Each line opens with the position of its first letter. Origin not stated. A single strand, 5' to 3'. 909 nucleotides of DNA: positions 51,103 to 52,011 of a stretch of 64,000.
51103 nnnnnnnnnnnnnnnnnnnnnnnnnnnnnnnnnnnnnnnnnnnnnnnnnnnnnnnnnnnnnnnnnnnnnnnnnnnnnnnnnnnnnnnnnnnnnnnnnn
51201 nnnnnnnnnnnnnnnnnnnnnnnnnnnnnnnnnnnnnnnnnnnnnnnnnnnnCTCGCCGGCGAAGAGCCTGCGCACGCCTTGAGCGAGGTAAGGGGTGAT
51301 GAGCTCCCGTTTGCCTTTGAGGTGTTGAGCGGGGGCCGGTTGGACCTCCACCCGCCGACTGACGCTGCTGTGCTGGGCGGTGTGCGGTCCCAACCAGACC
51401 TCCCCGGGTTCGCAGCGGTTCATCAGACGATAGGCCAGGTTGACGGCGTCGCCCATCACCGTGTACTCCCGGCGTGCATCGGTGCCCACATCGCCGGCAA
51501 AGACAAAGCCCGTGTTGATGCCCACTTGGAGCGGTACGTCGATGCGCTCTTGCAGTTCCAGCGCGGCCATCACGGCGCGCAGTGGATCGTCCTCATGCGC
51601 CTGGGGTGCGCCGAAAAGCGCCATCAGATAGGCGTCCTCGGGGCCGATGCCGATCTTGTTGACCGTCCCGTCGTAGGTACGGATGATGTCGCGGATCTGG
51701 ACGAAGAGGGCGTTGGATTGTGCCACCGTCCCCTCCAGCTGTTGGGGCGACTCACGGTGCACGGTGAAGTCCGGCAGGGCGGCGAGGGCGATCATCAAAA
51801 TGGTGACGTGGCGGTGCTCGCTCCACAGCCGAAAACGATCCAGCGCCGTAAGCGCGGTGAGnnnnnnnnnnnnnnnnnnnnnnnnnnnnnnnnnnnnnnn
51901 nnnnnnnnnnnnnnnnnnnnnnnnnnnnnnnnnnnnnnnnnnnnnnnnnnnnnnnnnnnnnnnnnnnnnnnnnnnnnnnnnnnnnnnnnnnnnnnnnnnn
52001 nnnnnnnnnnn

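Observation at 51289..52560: The two tandem cyclase domains carry complementary half-sets of catalytic residues (intramolecular C1/C2-like pseudo-heterodimer)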

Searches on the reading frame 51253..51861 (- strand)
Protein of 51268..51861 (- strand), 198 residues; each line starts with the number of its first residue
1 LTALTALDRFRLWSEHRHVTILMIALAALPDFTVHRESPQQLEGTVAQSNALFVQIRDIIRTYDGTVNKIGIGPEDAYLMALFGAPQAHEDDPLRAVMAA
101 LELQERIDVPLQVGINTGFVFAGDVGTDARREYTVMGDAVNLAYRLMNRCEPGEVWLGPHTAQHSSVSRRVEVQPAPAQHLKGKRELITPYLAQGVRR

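Call 7: search_solved_structures(query=window:51268-51861:-, max_evalue=1, show_alignments=4)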
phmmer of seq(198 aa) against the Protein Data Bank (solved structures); distinct sequences matched with E-value up to 1: 47.
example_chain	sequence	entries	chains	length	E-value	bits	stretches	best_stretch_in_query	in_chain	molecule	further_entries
2w01_A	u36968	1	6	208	3.3e-15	59.8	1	12-182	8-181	ADENYLATE CYCLASE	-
6fht_A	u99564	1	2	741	2.1e-14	57.2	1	10-175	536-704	Bacteriophytochrome,Adenylate cyclase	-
4cm2_A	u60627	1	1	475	2.1e-13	54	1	51-156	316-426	ADENYLATE CYCLASE TYPE 10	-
4oya_A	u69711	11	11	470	2.2e-13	53.9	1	52-156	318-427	Adenylate cyclase type 10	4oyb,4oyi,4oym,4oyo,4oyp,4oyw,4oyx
4clf_A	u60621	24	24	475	2.2e-13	53.8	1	52-156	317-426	ADENYLATE CYCLASE TYPE 10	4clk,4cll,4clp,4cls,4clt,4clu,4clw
4cm0_A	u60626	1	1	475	2.4e-13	53.7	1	52-155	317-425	SOLUBLE ADENYLYL CYCLASE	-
3r5g_A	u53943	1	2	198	2.1e-09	40.9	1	106-161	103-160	CyaB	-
5oyh_A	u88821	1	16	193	2.4e-07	34.2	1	27-191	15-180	Nucleotide cyclase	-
6sir_A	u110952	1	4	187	2.4e-07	34.2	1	27-191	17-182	Nucleotide cyclase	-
6aoa_A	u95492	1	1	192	2.7e-06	30.7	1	27-190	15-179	Bacterio-rhodopsin/guanylyl cyclase 1 fusion protein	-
6ao9_A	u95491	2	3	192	2.9e-06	30.7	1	27-190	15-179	Bacterio-rhodopsin/guanylyl cyclase 1 fusion protein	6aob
1wc0_A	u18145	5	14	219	7.5e-06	29.3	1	109-165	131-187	ADENYLATE CYCLASE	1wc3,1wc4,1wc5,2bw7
1wc1_A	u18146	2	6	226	7.9e-06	29.2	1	109-165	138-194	ADENYLATE CYCLASE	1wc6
1yk9_A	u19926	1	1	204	1.9e-05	28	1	98-157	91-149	Adenylate cyclase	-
4p2f_A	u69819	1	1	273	2.9e-05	27.4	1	98-157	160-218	Adenylate cyclase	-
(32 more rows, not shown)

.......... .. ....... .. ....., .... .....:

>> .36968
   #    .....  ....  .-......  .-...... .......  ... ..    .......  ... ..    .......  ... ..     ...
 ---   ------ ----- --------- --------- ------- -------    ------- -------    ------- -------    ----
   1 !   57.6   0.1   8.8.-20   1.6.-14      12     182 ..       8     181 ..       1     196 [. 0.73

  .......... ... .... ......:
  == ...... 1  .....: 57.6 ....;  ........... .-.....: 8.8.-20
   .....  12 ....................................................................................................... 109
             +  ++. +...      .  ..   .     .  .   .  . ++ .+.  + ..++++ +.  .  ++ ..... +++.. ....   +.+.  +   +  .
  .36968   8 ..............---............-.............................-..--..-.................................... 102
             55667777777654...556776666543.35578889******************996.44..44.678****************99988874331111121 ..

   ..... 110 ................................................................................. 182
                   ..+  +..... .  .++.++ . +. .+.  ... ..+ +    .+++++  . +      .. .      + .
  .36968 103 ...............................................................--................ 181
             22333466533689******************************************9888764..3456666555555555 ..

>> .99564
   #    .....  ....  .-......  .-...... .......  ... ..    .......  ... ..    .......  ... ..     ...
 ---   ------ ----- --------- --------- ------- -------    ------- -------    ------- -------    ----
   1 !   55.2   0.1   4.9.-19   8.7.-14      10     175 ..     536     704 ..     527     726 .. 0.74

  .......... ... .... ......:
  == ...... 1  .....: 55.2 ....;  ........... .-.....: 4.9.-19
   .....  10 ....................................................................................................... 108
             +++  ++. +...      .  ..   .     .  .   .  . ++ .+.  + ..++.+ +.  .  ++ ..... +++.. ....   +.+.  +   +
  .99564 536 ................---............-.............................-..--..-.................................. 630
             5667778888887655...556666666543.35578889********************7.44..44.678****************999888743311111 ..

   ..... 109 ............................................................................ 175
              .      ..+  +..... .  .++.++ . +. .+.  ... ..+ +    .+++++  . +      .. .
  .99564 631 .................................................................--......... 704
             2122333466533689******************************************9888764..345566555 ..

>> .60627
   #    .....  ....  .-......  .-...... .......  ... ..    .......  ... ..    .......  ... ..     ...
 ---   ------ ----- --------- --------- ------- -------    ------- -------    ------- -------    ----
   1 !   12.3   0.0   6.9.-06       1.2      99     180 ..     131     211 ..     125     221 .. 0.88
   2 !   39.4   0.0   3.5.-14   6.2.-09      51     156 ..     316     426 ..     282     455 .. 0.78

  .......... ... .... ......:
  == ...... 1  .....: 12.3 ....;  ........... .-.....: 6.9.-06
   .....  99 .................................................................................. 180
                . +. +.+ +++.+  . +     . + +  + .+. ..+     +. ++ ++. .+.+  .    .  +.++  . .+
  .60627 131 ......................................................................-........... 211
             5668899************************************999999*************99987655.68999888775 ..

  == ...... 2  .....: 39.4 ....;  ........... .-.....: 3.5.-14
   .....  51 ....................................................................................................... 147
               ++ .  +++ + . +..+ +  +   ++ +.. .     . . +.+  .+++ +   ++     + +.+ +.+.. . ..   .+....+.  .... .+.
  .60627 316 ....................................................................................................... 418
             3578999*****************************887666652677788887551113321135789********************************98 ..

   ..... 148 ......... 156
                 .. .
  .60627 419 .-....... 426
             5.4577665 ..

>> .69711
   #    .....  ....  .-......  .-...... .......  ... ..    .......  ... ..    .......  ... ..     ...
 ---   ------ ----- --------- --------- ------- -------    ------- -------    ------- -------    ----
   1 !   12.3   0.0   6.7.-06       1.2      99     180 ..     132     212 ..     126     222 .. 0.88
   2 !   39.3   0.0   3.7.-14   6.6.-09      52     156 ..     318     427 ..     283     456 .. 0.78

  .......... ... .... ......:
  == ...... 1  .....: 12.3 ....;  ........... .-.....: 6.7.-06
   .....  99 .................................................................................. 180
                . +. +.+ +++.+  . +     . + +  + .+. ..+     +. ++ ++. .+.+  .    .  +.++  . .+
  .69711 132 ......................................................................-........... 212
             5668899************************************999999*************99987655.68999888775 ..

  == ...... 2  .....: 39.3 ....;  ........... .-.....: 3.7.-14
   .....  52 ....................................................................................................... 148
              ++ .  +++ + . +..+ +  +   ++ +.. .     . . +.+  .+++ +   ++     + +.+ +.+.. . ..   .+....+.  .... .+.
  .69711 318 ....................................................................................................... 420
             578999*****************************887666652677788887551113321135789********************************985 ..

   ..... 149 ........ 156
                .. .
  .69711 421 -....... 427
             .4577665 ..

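Call 48: search_protein_families(library=pfam, proteins=[window:51253-51843:-], max_evalue=0.01)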
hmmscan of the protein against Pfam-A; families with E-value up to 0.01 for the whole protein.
window:51253-51843:- (197 aa): 1 family
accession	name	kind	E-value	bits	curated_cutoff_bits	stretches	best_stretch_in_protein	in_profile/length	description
PF00211.25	Guanylate_cyc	-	1.7e-11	44.5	21.9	1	10-186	6-181/183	Adenylate and Guanylate cyclase catalytic domain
